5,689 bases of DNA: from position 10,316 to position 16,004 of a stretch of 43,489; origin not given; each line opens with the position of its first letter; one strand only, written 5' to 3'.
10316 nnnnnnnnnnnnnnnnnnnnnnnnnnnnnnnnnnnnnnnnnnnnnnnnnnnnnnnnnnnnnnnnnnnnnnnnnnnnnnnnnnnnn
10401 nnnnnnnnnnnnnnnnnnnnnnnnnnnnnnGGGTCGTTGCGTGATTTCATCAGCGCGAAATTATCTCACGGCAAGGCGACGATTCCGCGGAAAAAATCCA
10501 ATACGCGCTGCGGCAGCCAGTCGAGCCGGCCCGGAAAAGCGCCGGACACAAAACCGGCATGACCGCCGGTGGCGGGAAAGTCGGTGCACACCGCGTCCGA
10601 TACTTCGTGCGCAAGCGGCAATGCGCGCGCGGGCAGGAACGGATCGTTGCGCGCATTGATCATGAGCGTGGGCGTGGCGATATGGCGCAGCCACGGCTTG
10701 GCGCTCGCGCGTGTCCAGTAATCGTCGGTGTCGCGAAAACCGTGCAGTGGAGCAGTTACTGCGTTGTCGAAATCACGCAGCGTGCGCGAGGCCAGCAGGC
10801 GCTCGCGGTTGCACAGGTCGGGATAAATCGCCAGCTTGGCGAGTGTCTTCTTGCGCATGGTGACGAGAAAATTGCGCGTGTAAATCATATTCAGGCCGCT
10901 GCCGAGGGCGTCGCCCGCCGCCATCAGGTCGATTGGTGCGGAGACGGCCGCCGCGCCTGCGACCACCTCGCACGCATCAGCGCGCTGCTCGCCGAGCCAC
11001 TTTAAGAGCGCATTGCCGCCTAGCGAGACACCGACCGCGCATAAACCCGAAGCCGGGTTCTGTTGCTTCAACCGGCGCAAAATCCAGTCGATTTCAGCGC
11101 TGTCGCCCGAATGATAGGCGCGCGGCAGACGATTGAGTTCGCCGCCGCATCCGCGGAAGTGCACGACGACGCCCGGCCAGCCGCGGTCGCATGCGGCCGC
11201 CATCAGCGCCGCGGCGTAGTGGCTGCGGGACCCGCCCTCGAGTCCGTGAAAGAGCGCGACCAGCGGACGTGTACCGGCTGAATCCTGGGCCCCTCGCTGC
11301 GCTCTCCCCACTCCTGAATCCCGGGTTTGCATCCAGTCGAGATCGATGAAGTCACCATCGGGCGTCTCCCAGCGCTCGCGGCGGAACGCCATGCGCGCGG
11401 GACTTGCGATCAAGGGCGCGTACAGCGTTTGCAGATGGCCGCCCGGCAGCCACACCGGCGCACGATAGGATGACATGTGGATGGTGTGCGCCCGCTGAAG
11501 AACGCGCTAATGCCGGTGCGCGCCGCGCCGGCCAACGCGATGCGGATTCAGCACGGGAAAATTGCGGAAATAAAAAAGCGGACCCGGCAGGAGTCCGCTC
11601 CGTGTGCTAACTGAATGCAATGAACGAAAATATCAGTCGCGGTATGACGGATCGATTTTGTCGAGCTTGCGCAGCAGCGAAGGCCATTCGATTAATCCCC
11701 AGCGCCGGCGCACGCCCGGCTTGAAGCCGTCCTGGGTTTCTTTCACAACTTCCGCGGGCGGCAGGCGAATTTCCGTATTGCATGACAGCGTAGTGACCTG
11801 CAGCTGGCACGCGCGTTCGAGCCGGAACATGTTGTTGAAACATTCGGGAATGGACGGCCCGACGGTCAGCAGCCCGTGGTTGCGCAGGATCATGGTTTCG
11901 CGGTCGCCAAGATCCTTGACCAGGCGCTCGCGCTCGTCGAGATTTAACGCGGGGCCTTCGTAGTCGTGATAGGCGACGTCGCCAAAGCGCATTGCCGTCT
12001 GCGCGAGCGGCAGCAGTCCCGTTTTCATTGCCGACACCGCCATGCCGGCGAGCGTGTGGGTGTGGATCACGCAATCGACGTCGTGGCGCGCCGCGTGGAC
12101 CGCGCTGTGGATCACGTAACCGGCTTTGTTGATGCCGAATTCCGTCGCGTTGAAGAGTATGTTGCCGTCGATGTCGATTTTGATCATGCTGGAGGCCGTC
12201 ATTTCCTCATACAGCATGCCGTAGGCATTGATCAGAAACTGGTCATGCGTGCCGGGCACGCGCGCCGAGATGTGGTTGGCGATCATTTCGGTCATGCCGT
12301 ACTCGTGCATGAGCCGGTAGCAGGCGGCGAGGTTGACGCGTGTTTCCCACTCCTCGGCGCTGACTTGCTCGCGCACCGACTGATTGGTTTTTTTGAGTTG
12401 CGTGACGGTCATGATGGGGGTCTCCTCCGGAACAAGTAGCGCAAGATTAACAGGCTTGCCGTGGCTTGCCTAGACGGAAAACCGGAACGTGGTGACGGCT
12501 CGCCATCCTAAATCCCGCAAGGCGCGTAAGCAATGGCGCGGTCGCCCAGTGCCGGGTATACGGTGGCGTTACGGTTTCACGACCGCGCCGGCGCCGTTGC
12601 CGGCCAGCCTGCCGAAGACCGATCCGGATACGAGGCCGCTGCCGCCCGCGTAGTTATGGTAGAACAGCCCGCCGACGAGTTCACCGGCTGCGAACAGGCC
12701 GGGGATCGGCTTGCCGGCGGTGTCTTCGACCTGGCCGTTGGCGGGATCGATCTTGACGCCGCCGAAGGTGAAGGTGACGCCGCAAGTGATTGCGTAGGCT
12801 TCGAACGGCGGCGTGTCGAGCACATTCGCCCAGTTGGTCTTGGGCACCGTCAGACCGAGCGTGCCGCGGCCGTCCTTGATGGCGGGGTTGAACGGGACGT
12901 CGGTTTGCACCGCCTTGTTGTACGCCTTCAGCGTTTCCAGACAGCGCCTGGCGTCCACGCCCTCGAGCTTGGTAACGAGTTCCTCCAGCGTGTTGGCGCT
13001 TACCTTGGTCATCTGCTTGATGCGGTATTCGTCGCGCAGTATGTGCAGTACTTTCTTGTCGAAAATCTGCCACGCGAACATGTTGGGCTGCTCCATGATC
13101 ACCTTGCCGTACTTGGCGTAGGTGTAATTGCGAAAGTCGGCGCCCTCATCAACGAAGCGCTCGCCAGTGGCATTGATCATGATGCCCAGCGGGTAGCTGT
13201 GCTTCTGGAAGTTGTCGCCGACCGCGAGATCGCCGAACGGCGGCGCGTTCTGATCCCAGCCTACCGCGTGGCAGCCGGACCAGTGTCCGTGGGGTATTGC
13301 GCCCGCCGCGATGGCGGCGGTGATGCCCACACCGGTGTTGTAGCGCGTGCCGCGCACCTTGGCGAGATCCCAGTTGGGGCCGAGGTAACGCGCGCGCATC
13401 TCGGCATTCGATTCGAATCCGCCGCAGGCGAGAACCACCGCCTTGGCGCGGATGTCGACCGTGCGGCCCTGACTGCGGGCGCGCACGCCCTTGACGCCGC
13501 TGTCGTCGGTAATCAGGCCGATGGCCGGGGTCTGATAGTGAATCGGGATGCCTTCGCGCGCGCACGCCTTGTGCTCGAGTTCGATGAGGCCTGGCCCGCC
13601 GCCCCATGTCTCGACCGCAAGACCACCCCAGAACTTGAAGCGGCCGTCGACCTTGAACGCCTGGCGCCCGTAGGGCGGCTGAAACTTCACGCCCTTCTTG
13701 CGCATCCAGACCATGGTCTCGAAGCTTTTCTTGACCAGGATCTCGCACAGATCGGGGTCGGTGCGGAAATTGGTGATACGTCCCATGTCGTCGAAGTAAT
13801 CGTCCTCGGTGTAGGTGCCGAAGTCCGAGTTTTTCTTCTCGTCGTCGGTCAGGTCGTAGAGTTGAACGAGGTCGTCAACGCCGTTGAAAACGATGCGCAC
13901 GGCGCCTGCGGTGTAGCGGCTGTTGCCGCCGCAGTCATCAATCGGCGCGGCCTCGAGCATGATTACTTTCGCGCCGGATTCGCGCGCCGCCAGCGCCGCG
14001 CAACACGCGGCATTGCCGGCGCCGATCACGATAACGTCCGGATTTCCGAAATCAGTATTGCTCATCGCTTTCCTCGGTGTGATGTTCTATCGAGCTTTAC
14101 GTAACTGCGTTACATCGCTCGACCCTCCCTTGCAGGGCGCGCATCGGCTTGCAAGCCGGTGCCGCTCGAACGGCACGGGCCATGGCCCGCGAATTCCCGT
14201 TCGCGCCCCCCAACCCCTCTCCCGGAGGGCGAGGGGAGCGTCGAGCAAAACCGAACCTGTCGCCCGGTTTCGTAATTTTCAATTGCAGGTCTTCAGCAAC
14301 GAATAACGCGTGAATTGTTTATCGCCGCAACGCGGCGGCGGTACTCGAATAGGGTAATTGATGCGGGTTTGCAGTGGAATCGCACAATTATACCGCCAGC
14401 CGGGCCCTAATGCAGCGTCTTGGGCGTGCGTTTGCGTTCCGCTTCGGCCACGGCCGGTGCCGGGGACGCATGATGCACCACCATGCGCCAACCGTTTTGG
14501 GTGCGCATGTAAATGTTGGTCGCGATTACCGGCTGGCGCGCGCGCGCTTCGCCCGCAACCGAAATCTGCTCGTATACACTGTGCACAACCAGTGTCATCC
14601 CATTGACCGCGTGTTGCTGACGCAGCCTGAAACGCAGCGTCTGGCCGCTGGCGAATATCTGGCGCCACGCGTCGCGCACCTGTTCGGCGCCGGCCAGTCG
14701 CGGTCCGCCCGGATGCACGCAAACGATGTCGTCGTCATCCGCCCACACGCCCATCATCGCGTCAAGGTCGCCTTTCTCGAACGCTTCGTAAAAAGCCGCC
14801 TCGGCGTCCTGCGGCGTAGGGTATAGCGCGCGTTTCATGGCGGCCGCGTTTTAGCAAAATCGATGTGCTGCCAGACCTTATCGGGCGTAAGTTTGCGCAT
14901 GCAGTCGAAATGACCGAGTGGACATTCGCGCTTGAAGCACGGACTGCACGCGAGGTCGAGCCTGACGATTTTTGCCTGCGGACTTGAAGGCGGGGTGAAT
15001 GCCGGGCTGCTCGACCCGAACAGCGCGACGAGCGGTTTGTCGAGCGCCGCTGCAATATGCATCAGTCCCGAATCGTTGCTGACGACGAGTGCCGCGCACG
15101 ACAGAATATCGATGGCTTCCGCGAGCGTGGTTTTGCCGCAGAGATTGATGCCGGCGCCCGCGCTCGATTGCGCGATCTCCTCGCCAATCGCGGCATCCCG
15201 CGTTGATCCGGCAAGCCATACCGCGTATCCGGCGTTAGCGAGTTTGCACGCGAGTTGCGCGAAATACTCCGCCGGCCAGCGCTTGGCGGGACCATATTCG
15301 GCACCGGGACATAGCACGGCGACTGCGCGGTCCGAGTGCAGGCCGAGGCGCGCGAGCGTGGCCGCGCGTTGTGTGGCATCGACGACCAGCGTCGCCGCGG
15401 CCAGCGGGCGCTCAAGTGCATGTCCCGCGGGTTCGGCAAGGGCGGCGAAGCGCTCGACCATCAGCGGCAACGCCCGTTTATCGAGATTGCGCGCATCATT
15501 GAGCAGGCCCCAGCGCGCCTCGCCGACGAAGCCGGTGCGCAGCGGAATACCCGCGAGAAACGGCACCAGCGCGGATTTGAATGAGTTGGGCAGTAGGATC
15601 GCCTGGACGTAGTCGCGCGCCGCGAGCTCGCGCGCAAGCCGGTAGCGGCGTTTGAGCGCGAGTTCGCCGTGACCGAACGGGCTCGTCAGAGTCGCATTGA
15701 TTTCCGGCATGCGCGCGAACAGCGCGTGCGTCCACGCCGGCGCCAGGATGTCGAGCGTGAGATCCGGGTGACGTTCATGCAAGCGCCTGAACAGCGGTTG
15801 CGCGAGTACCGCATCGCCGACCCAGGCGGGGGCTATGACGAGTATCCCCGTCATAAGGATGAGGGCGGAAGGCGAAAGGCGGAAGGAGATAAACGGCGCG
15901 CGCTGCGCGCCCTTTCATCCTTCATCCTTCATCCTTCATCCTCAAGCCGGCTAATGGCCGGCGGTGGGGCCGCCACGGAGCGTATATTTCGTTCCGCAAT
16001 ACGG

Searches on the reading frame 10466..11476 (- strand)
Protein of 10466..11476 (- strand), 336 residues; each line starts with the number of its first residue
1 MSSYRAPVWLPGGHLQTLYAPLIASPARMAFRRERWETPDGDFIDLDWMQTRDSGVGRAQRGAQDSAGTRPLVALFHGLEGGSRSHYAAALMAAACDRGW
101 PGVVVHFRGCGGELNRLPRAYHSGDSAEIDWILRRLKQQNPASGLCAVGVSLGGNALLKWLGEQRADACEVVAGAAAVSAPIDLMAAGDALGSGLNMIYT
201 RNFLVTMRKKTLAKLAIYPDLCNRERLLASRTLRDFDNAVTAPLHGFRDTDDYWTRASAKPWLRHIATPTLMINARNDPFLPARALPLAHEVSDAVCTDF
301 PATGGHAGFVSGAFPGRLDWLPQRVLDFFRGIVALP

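Call 104: search_protein_families(library=pfam, proteins=[window:10466-11476:-], max_evalue=0.00001)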
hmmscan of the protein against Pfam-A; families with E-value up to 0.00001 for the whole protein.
window:10466-11476:- (336 aa): 1 family
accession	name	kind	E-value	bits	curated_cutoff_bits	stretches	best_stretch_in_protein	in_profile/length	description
PF00561.26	Abhydrolase_1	-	1.7e-11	44.7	25.8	1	71-292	1-224/245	alpha/beta hydrolase fold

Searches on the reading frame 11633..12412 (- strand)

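Call 104: search_protein_families(library=pfam, proteins=[window:11633-12412:-], max_evalue=0.00001)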
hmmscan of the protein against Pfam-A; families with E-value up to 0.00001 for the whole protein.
window:11633-12412:- (259 aa): 1 family
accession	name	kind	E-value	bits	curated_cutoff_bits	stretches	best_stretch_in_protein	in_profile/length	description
PF00596.27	Aldolase_II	-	2.8e-51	174.5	22.2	1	27-206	2-183/183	Class II Aldolase and Adducin N-terminal domain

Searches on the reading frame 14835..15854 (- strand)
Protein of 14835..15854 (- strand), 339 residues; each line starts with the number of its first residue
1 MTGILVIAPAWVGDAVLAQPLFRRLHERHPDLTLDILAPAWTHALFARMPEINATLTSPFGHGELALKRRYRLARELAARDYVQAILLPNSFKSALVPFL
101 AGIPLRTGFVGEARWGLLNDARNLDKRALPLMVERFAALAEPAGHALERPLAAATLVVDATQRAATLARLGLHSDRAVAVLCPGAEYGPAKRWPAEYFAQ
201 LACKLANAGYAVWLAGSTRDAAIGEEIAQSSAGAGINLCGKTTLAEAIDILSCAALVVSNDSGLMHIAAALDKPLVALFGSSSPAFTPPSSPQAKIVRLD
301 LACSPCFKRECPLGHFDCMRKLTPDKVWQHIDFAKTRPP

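Call 105: search_protein_families(library=pfam, proteins=[window:14835-15854:-], max_evalue=0.00001)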
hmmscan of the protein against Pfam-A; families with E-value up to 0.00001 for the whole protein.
window:14835-15854:- (339 aa): 1 family
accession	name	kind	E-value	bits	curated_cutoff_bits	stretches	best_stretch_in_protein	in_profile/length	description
PF01075.23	Glyco_transf_9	-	1.3e-70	237.9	22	1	70-315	1-245/247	Glycosyltransferase family 9 (heptosyltransferase)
